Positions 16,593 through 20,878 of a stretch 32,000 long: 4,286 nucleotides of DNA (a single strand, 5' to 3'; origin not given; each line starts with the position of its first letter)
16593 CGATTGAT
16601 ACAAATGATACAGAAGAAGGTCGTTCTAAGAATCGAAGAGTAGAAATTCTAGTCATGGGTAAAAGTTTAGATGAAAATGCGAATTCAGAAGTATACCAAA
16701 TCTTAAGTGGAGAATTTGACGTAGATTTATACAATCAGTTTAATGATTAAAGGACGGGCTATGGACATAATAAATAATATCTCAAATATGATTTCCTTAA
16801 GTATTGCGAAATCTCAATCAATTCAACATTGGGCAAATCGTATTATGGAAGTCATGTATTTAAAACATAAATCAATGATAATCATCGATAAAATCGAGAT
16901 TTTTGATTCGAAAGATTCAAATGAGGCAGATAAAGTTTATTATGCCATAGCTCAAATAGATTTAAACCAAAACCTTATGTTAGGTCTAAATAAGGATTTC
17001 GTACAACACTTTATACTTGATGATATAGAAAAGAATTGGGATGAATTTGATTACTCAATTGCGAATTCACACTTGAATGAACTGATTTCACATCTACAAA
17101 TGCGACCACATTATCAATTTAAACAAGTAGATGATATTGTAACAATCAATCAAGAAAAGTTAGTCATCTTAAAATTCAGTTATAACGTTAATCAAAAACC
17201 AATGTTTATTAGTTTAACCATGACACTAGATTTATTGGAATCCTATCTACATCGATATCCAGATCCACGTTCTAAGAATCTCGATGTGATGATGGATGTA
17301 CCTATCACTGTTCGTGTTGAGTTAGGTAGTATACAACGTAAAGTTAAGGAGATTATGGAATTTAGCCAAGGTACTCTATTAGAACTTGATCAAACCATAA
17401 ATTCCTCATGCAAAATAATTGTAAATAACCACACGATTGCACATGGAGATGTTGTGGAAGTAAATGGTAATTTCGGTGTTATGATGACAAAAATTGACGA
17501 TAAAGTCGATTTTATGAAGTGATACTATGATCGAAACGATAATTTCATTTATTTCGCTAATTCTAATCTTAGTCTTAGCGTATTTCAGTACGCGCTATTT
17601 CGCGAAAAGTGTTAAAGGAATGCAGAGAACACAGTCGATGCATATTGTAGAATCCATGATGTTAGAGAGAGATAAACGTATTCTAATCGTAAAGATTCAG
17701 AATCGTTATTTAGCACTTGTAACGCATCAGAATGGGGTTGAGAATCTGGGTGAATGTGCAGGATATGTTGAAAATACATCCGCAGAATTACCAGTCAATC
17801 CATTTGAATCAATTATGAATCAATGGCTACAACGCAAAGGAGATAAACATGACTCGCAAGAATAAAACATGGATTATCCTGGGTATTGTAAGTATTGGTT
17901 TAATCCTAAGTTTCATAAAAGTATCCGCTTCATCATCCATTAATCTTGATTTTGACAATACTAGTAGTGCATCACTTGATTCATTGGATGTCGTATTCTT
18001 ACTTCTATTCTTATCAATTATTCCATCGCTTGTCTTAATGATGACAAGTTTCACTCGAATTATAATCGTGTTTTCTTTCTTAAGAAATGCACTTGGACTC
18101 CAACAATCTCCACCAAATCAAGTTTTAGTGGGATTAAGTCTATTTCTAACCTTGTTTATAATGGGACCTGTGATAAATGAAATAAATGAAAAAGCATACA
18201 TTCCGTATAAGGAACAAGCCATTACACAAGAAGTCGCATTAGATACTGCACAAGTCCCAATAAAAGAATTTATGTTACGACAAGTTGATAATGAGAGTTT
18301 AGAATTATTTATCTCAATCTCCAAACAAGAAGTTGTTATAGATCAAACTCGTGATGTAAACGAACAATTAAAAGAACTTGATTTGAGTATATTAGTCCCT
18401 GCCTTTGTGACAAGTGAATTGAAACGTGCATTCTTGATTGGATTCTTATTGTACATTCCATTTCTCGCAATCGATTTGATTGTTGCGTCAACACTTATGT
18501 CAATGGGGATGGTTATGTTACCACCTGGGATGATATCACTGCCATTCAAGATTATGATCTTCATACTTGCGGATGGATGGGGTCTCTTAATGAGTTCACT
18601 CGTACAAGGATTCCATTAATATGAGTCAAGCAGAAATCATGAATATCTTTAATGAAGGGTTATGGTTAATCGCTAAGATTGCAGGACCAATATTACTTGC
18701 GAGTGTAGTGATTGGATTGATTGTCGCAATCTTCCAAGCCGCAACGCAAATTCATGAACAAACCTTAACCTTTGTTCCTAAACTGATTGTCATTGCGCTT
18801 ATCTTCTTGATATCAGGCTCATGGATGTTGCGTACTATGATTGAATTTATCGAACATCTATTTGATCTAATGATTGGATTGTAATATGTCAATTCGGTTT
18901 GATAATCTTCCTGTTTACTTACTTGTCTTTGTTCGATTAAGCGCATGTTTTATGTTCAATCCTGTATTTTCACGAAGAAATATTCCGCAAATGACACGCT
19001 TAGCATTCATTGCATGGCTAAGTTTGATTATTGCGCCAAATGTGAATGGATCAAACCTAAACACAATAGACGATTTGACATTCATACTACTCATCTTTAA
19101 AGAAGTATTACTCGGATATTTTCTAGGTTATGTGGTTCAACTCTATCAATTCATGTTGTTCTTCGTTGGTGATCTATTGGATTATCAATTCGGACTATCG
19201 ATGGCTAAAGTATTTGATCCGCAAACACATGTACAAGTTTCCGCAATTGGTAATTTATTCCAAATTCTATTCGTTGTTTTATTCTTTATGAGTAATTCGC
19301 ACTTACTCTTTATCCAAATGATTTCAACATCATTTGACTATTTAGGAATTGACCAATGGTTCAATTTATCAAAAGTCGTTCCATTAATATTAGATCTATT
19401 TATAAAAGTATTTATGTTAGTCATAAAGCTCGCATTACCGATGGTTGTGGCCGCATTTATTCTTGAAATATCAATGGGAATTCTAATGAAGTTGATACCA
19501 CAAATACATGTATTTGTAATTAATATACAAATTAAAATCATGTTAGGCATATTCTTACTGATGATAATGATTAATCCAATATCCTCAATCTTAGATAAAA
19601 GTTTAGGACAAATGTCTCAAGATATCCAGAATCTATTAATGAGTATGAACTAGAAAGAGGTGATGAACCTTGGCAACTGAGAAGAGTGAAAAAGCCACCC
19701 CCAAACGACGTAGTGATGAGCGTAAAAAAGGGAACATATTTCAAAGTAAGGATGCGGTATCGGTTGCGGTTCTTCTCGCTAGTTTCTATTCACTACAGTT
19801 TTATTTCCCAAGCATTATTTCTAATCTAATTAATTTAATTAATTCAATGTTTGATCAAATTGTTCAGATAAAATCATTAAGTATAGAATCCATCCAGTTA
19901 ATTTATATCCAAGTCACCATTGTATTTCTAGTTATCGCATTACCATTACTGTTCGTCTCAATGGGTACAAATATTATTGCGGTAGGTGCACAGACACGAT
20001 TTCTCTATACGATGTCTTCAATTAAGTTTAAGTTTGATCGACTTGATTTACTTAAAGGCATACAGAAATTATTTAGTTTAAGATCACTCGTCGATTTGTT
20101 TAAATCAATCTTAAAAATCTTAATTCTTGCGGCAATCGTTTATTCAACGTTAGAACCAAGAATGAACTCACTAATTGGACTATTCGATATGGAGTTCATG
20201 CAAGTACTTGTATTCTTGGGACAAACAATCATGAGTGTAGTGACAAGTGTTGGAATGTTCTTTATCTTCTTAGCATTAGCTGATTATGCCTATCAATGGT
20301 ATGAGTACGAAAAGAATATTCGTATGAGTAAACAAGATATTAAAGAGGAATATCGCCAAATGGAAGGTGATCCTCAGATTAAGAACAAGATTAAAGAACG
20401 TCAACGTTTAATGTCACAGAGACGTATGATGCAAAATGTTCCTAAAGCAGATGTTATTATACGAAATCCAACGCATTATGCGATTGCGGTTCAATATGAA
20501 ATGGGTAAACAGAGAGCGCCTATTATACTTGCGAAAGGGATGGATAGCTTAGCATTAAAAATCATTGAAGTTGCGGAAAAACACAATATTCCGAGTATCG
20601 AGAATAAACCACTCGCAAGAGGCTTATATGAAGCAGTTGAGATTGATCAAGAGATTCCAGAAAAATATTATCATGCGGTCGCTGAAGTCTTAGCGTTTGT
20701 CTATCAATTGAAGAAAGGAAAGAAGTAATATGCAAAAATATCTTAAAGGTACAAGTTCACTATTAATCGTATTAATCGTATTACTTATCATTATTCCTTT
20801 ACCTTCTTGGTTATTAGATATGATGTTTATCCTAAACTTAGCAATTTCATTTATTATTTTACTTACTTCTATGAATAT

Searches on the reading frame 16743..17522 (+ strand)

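Call 5: search_protein_families(library=pfam, proteins=[window:16743-17522:+], max_evalue=0.001)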
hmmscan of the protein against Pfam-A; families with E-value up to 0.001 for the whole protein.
window:16743-17522:+ (259 aa): 1 family
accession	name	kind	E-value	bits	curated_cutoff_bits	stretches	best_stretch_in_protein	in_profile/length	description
PF01052.25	FliMN_C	-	3.9e-17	62.4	23.8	1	183-251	3-71/73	Type III flagellar switch regulator (C-ring) FliN C-term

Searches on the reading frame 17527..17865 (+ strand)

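Call 5: search_protein_families(library=pfam, proteins=[window:17527-17865:+], max_evalue=0.001)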
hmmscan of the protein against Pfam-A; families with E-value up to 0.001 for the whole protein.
window:17527-17865:+ (112 aa): 1 family
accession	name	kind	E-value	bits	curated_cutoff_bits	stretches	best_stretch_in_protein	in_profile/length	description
PF04347.18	FliO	-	2.1e-09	37.8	22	1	19-102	1-91/91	Flagellar biosynthesis protein, FliO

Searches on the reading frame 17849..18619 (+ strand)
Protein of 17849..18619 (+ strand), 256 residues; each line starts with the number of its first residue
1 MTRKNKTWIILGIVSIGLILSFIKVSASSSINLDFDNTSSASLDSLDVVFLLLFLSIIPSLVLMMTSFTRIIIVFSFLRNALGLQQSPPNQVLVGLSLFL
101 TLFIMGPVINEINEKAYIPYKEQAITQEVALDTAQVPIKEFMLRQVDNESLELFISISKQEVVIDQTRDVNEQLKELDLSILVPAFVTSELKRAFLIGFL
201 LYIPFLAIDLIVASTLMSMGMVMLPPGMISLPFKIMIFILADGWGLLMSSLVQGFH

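Call 5: search_protein_families(library=pfam, proteins=[window:17849-18619:+], max_evalue=0.001)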
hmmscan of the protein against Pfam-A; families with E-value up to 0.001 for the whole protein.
window:17849-18619:+ (256 aa): 1 family
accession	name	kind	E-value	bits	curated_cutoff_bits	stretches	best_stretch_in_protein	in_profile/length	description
PF00813.25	FliP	-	3.4e-77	259.1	26.9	1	51-251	1-191/191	FliP family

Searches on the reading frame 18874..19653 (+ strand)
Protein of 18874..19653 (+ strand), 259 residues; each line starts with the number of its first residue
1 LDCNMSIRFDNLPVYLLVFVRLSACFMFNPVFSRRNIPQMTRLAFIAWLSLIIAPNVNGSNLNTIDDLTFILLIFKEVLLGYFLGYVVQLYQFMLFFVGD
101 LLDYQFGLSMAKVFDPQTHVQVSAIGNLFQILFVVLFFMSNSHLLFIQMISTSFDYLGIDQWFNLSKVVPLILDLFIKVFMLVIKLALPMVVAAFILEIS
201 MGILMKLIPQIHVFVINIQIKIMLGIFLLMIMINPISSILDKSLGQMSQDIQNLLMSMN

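Call 5: search_protein_families(library=pfam, proteins=[window:18874-19653:+], max_evalue=0.001)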
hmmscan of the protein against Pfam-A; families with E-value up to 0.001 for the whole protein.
window:18874-19653:+ (259 aa): 1 family
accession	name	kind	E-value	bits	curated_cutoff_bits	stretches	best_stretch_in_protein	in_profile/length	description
PF01311.25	Bac_export_1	-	9.7e-58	195.9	27.8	1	13-245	2-228/230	Bacterial export proteins, family 1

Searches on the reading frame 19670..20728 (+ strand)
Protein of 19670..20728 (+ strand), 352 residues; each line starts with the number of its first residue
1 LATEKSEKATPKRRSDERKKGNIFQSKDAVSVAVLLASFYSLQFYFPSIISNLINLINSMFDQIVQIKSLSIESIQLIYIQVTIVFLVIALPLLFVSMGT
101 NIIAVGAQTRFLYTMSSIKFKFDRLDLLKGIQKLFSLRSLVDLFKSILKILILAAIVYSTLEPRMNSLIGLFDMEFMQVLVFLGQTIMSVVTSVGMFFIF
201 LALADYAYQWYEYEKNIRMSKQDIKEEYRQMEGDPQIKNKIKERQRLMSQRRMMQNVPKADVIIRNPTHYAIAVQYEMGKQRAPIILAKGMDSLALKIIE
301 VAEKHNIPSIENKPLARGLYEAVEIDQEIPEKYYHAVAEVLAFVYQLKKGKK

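Call 5: search_protein_families(library=pfam, proteins=[window:19670-20728:+], max_evalue=0.001)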
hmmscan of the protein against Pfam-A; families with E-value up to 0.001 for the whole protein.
window:19670-20728:+ (352 aa): 1 family
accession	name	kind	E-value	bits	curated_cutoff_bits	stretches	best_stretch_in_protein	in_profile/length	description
PF01312.24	Bac_export_2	-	5.7e-121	404.3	24.4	1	4-344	2-335/335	FlhB HrpN YscU SpaS Family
